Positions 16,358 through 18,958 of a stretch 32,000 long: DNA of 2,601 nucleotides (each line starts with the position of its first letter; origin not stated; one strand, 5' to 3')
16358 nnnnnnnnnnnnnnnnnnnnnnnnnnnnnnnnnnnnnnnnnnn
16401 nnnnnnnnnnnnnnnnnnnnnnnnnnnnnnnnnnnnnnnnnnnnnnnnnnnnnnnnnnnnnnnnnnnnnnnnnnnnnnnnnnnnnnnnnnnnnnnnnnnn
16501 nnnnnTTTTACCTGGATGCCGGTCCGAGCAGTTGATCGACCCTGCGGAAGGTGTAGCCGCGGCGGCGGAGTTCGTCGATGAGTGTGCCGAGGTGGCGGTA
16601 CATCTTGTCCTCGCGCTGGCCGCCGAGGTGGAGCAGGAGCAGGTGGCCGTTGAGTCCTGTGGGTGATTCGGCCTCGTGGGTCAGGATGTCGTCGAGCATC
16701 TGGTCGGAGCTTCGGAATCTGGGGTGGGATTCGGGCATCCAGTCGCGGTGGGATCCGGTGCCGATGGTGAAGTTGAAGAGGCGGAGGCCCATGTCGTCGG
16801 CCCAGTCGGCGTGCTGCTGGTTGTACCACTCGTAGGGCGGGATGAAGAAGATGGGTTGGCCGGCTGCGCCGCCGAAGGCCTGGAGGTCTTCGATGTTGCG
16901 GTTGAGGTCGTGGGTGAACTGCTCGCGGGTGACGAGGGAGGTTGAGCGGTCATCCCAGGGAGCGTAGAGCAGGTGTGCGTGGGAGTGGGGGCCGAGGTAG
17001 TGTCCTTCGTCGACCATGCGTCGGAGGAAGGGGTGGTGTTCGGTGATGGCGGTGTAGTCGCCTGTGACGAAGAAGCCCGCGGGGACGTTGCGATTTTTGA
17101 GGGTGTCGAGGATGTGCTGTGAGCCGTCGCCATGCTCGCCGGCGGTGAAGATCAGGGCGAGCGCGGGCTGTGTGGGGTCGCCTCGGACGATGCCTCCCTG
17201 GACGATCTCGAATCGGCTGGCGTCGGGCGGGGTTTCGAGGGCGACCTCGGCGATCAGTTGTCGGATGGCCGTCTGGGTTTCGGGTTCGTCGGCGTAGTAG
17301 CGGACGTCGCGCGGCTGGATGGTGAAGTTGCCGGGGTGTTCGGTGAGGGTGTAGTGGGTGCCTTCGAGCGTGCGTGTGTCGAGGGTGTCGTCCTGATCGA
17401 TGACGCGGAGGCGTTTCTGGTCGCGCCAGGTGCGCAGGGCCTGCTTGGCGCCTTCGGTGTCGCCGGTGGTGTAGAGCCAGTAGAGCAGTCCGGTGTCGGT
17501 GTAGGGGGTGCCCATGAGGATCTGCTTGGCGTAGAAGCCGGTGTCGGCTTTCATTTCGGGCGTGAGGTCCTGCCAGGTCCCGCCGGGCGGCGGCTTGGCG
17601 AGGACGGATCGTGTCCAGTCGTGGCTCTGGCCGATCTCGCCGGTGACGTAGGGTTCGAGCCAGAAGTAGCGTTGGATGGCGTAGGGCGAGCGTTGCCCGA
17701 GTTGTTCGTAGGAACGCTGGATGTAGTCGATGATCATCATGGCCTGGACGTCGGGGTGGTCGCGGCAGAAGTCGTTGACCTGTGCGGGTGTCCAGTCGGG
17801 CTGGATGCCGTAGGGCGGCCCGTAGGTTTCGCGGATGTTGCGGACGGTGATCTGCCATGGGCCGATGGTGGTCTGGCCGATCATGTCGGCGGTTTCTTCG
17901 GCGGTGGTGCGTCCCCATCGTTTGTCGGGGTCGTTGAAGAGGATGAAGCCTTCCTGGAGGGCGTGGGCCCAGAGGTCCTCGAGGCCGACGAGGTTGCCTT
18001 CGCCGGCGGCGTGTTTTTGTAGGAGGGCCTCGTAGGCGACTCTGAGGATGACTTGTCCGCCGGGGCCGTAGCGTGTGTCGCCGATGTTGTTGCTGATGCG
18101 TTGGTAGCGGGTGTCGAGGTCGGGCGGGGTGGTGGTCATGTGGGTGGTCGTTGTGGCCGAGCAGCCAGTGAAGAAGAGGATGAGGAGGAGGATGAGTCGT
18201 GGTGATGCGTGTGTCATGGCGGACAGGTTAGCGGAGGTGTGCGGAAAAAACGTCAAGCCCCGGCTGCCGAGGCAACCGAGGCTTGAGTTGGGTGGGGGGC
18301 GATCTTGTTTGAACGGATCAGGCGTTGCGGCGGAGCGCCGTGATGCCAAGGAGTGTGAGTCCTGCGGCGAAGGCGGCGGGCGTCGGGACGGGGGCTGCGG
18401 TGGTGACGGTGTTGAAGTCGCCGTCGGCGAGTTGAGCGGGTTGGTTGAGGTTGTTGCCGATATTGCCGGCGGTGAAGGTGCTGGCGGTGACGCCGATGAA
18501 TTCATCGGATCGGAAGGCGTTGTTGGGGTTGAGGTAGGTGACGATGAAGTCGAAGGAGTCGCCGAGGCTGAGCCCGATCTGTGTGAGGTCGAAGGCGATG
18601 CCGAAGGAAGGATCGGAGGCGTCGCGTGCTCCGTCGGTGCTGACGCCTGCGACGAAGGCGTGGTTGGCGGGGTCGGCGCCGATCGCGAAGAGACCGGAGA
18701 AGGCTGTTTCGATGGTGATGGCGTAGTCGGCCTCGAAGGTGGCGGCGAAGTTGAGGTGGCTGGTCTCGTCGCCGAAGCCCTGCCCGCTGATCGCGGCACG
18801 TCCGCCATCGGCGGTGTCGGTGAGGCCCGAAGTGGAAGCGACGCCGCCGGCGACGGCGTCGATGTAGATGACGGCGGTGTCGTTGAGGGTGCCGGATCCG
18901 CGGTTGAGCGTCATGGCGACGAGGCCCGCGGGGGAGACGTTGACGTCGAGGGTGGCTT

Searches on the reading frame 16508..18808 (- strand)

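Call 9: search_protein_families(library=pfam, proteins=[window:16508-18808:-])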
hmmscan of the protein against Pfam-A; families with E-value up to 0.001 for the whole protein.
window:16508-18808:- (766 aa): 1 family
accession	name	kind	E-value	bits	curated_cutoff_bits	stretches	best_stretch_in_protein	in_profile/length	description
PF01522.26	Polysacc_deac_1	-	3e-17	63.2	23.1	1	544-677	3-123/124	Polysaccharide deacetylase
